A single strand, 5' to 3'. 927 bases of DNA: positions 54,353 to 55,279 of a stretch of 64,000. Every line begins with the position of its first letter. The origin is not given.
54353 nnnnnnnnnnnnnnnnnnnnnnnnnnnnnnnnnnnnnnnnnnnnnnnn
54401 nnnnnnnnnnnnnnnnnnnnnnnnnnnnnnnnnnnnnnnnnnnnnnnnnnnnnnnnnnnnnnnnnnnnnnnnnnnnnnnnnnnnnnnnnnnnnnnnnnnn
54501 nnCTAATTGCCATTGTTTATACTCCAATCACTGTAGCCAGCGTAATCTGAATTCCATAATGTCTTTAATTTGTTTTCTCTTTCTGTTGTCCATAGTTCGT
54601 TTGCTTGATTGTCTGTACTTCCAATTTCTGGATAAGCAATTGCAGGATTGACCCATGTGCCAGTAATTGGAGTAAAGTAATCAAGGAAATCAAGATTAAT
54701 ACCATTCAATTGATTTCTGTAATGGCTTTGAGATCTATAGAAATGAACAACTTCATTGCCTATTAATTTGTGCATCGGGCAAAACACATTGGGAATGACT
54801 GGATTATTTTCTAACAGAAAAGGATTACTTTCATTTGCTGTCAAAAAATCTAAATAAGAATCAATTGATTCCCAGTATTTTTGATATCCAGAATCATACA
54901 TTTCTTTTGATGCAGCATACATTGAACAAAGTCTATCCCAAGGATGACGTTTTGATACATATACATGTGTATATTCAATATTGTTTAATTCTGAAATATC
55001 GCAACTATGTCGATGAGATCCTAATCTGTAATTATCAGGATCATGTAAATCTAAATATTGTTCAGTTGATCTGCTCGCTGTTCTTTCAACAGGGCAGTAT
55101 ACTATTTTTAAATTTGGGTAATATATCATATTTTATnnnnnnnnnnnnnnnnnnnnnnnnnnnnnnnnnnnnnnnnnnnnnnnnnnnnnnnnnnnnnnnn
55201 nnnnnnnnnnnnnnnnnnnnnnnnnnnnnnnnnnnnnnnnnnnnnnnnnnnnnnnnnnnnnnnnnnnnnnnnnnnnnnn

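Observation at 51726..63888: Virion-surface glycan modification cluster with two sulfotransferase-like genes, glycosyltransferases (GT4-like, GT9-like), a methyltransferase, a pyruvyl-transferase-like protein and paralogous fibre-like structural proteins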

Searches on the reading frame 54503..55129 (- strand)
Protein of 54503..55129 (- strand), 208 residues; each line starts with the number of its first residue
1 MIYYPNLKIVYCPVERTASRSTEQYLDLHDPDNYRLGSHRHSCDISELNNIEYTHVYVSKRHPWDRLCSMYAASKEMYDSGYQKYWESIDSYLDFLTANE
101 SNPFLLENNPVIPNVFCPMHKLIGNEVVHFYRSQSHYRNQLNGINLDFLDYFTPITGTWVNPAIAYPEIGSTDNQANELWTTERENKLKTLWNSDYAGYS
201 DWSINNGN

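Call 6: search_protein_families(library=pfam, max_evalue=0.1, proteins=[window:54503-55129:-])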
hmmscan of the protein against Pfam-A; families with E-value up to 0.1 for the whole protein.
window:54503-55129:- (208 aa): 1 family
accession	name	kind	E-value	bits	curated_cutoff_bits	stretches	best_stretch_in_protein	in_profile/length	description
PF03567.20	Sulfotransfer_2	-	0.049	14.2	22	0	4-72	6-99/252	Sulfotransferase family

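Call 9: search_protein_families(library=phrogs, max_evalue=0.01, proteins=[window:54503-55129:-])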
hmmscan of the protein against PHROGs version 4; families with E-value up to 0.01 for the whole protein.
window:54503-55129:- (208 aa): 0 families

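Call 13: search_protein_families(library=ncbifam, max_evalue=0.01, proteins=[window:54503-55129:-])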
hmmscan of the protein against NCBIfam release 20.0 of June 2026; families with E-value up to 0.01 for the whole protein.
window:54503-55129:- (208 aa): 0 families

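Call 15: search_solved_structures(query=window:54503-55129:-, max_evalue=10, show_alignments=2)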
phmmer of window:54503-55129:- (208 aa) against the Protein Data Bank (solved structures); distinct sequences matched with E-value up to 10: 6.
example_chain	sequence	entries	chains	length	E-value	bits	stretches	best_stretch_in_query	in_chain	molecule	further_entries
9cgw_B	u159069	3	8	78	0.072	16.2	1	160-207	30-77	Extradiol ring-cleavage dioxygenase LigAB LigA subunit domain-containing protein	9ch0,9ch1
1x7w_A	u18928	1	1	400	0.51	13.4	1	28-88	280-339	2-oxoisovalerate dehydrogenase alpha subunit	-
2bfe_A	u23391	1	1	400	0.67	13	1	28-88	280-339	2-OXOISOVALERATE DEHYDROGENASE ALPHA SUBUNIT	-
1x7x_A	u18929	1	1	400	0.71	12.9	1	28-88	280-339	2-oxoisovalerate dehydrogenase alpha subunit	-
1x7y_A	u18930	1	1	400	0.71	12.9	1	28-88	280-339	2-oxoisovalerate dehydrogenase alpha subunit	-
1dtw_A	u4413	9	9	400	0.98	12.4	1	28-88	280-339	BRANCHED-CHAIN ALPHA-KETO ACID DEHYDROGENASE ALPHA SUBUNIT | 2-OXOISOVALERATE DEHYDROGENASE ALPHA SUBUNIT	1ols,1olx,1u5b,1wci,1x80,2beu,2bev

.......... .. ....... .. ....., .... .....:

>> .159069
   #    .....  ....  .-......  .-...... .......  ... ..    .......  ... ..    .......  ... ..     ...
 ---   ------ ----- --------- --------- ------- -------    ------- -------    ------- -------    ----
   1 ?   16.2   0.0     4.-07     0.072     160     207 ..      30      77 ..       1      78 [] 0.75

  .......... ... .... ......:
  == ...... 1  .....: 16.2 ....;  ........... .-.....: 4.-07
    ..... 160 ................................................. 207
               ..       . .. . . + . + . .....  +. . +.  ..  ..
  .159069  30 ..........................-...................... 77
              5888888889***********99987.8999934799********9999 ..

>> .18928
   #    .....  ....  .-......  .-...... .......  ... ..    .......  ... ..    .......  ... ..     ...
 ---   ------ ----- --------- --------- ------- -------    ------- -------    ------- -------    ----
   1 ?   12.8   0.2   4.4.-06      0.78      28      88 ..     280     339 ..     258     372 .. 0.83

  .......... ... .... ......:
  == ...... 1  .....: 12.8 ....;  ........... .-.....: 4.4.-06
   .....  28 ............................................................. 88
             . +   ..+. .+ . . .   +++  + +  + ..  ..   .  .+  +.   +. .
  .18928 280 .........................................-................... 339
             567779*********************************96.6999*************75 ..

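Call 36: find_homologous_proteins(query=window:54503-55129:-, max_evalue=0.01)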
Query window:54503-55129:- (208 aa): 20 proteins with E <= 0.01 among 75 candidates.
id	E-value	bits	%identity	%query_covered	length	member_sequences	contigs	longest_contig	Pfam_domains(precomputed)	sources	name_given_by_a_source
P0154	1.5e-142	491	100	100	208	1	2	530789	-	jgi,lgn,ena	jgi:hypothetical protein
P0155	1.4e-74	269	58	99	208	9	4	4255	-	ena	-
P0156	3.9e-74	267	54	98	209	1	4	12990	-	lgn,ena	-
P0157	6.0e-70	254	55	98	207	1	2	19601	-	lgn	-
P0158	2.6e-69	251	57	98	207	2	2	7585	-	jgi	jgi:hypothetical protein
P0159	1.8e-68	249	51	98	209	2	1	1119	-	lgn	-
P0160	3.3e-68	248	53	98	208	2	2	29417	-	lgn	-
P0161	4.5e-67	244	54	98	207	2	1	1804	-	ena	-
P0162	2.1e-66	242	51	98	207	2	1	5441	-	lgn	-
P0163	4.6e-66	241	53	98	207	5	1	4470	-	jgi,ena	-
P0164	5.0e-66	241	53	98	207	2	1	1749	-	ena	-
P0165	8.6e-66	240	53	98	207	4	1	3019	-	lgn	-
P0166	8.2e-65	237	52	98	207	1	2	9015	-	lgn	-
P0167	1.3e-62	230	57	96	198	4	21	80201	-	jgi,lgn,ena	-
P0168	2.0e-61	226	56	96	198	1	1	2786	-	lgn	-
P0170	1.2e-59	220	50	98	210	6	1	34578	-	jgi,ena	-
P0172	6.3e-57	211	49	98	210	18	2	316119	-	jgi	jgi:hypothetical protein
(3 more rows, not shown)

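Call 37: find_encoding_contigs(protein=P0154, flank=10000, max_places=4)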
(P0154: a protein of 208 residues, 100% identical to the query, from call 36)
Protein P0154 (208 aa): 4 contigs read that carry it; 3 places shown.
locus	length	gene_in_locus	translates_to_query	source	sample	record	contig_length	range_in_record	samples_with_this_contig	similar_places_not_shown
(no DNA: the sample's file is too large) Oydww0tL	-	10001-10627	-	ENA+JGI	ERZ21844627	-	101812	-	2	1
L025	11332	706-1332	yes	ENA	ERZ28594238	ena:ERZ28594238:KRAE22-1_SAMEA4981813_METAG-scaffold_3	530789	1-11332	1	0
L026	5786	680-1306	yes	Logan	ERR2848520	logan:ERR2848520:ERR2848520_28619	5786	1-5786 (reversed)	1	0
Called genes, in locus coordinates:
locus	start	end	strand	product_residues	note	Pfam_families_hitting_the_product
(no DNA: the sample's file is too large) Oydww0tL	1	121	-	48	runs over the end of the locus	-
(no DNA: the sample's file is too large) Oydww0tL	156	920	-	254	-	PF00535:Glycos_transf_2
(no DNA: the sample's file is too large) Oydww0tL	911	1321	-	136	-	-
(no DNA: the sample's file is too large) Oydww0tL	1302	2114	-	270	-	-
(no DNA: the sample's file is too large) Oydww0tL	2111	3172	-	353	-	-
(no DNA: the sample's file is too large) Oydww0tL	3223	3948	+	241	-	PF00685:Sulfotransfer_1 (weak), PF13469:Sulfotransfer_3 (faint)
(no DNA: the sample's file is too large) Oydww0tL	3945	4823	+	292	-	PF13489:Methyltransf_23, PF13649:Methyltransf_25 (faint), PF13847:Methyltransf_31 (weak), PF08241:Methyltransf_11, PF08242:Methyltransf_12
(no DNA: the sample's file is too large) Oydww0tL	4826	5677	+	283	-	-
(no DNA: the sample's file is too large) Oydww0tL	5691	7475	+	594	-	-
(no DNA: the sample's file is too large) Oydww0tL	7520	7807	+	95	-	-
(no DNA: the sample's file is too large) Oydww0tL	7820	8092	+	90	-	-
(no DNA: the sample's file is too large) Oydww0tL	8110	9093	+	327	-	PF04230:PS_pyruv_trans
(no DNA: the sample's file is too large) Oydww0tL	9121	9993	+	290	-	-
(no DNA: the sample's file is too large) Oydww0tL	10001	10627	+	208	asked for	-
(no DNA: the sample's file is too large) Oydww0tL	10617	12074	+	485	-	PF13385:Laminin_G_3 (faint)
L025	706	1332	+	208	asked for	-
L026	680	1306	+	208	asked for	-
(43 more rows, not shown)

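Call 39: search_solved_structures(query=A3, max_evalue=10, show_alignments=3)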
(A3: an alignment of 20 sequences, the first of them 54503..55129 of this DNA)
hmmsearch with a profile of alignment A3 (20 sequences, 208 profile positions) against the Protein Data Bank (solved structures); distinct sequences matched with E-value up to 10: 4.
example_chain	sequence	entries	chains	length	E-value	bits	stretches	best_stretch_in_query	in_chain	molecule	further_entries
6m6r_A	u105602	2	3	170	0.00023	24.6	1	75-175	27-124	Dicer Related Helicase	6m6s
1ral_A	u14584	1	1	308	0.73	13.1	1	119-166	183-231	3-ALPHA-HYDROXYSTEROID DEHYDROGENASE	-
1lwi_A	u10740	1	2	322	0.76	13.1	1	119-166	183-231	3-ALPHA-HYDROXYSTEROID/DIHYDRODIOL DEHYDROGENASE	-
1afs_A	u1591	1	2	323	0.76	13.1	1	119-166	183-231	3-ALPHA-HYDROXYSTEROID DEHYDROGENASE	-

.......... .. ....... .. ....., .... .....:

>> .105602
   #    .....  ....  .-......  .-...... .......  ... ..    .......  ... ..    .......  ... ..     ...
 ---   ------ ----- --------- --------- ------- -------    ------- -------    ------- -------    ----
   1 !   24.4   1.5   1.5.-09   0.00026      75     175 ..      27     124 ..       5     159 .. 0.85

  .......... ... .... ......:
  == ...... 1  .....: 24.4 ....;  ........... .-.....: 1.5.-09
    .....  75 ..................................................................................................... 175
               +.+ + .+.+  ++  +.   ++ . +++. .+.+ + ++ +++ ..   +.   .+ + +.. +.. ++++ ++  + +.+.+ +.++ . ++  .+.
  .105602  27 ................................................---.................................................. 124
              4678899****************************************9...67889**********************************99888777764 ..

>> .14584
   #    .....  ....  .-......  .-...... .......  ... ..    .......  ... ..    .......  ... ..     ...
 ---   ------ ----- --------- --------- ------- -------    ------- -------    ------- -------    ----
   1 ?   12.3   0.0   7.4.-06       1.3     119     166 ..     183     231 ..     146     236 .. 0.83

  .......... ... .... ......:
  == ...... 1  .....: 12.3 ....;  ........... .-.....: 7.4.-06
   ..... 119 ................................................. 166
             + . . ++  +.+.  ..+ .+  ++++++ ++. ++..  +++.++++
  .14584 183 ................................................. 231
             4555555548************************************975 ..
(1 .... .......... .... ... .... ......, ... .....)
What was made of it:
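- On PAPS-dependent sulfotransferase superfamily (ST2_208, 54503-55129): A PDB sequence profile search finds no sulfotransferase (call 39).
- Tried and rejected: The ST2 family profile hit a Dicer-related helicase domain (E 2e-4, call 39).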

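Call 42: search_protein_families(library=pfam, alignment_id=A3, max_evalue=1)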
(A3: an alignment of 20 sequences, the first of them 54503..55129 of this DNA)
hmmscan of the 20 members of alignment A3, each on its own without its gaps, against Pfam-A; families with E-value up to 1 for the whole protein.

A. member 1, window:54503-55129:- (208 aa): 1 family
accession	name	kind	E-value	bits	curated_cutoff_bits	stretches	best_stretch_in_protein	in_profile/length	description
PF03567.20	Sulfotransfer_2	-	0.049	14.2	22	1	4-72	6-99/252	Sulfotransferase family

B. families by the number of members that match (of 20 scanned): 5 families
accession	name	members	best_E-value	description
PF03567.20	Sulfotransfer_2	10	0.021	Sulfotransferase family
PF02815.25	MIR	5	0.046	MIR domain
PF06239.17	ECSIT_N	2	0.00093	Evolutionarily conserved signalling intermediate in Toll pathway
PF01296.23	Galanin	2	0.21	Galanin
PF19644.4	DUF6147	1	0.0099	Family of unknown function (DUF6147)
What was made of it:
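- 54503..55129 (-): ST2_208: sulfotransferase-fold protein, start/stop-coupled to Str485. Weak Sulfotransfer_2 hit in 10 of 20 (call 42).
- Checked: However, 10 of 20 family members give that same weak hit (call 42).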

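Call 44: predict_structure(alignment_id=A3)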
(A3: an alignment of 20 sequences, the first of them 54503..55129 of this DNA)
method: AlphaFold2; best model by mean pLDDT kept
length: 208 residues; sequences in the alignment: 20
mean_pLDDT: 78.0   pTM: 0.76
mean pLDDT of the five models: 78.0, 77.4, 77.1, 76.3, 75.8
residues with pLDDT >= 90: 43; 70-90: 108; 50-70: 52; < 50: 5
segments of 3 or more residues with pLDDT < 50: none
pLDDT, mean of each block of 10 residues (from residue 1): 93 75 90 84 83 90 85 74 77 83 59 52 56 75 84 78 78 79 92 84 64
secondary structure, 60 per line:
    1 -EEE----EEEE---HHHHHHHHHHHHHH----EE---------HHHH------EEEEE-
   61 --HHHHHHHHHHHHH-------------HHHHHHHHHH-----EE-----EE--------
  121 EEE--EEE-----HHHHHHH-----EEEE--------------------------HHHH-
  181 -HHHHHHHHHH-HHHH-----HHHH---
elements in order: E2-4 E9-12 H16-29 H45-48 E55-59 H63-75 H89-98 E121-123 E126-128 H134-140 E146-149 H176-179 H182-191 H193-196 H202-205
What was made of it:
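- On PAPS-dependent sulfotransferase superfamily (ST2_208): AlphaFold pLDDT 78, pTM 0.76 (call 44).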

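Call 51: find_encoding_contigs(protein=P0172, flank=10000, max_places=2)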
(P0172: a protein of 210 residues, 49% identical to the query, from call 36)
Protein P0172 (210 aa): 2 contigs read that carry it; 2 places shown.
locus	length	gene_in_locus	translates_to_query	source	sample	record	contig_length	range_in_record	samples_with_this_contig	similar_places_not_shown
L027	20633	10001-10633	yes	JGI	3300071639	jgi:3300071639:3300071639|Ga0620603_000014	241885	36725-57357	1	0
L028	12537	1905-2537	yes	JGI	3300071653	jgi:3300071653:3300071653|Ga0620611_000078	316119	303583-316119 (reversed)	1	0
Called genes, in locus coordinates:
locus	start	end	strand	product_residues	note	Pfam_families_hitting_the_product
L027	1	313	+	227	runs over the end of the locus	PF03420:Peptidase_S77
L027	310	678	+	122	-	PF13936:HTH_38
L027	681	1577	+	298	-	-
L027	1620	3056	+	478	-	PF07068:Gp23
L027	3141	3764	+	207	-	-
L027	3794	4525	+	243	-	PF09518:RE_HindIII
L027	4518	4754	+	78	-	-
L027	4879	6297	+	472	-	-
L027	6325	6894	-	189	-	PF13532:2OG-FeII_Oxy_2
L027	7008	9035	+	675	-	-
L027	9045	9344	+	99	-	-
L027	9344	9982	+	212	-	-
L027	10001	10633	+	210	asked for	-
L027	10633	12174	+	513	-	-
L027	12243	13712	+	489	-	-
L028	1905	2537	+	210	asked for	-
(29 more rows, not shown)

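Call 52: find_encoding_contigs(protein=P0167, flank=10000, max_places=2)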
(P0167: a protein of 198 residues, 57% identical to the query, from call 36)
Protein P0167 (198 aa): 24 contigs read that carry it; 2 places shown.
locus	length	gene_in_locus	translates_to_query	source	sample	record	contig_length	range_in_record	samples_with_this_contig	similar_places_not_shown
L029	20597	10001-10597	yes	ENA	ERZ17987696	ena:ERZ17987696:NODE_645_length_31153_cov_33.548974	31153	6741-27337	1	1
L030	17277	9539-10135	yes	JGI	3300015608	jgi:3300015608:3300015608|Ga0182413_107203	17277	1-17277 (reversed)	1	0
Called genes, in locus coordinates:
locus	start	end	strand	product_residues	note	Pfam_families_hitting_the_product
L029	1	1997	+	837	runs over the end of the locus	PF14890:Intein_splicing, PF07230:Portal_T4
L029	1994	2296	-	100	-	-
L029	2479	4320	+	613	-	-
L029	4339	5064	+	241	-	PF03420:Peptidase_S77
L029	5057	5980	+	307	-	-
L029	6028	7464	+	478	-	PF07068:Gp23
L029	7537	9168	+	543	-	PF05265:DUF723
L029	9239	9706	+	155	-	-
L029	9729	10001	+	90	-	-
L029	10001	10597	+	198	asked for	-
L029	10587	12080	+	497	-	-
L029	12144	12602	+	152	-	PF07394:DUF1501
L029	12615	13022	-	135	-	PF07282:Cas12f1-like_TNB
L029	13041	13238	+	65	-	-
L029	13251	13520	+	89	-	-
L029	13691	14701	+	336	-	-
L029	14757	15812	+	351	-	PF13528:Glyco_trans_1_3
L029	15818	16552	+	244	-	PF00149:Metallophos, PF12850:Metallophos_2 (faint)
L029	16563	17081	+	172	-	PF00588:SpoU_methylase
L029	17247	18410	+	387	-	PF01385:OrfB_IS605 (faint), PF07282:Cas12f1-like_TNB (weak)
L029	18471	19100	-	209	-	-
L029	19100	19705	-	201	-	-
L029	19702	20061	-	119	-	-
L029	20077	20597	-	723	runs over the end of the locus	PF13606:Ank_3 (faint), PF12796:Ank_2 (weak)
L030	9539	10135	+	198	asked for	-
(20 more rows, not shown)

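Call 87: search_dna_similar(query=window:54503-55129:-, collection=phages, mode=protein, max_evalue=0.001, max_rows=15)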
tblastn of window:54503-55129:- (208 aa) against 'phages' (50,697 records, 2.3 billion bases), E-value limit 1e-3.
No match.

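Call 96: find_encoding_contigs(protein=P0170, flank=8000, max_places=1)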
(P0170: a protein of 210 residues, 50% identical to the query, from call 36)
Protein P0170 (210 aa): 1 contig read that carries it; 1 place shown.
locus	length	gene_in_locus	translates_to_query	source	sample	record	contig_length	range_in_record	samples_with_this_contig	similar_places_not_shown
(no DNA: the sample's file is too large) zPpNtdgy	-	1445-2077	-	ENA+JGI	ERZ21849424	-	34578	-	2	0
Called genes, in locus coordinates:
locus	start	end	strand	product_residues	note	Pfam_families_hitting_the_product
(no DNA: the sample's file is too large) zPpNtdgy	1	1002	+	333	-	?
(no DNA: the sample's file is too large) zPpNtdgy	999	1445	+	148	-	-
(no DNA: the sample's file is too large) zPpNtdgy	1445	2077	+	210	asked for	-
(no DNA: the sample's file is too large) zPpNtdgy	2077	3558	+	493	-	-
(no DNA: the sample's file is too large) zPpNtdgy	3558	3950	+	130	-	-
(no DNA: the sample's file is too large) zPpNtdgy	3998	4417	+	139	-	-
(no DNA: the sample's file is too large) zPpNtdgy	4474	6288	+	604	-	-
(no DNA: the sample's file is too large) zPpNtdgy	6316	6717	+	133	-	-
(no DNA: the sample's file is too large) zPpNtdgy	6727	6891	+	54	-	-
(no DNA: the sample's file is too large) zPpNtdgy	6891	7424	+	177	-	-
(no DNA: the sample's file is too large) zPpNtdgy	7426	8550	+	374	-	-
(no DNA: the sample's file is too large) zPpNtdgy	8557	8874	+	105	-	-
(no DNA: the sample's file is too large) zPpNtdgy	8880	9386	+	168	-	-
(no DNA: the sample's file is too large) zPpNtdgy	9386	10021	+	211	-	-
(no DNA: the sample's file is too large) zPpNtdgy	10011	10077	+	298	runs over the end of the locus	-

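Call 97: find_encoding_contigs(protein=P0160, flank=8000, max_places=1)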
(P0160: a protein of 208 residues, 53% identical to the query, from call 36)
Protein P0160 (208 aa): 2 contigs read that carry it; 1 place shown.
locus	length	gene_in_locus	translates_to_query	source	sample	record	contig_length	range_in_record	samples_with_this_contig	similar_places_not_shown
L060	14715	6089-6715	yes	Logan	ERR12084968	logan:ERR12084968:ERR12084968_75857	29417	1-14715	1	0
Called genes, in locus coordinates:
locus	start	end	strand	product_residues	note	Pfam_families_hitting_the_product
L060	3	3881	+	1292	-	?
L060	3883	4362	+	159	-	-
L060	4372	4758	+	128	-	-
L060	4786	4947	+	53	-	-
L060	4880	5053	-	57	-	-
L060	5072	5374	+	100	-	-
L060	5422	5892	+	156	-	-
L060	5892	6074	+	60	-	-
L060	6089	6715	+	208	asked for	-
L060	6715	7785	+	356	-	-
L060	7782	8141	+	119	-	-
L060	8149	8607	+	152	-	-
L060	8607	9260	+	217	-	-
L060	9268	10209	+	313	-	-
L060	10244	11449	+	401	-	-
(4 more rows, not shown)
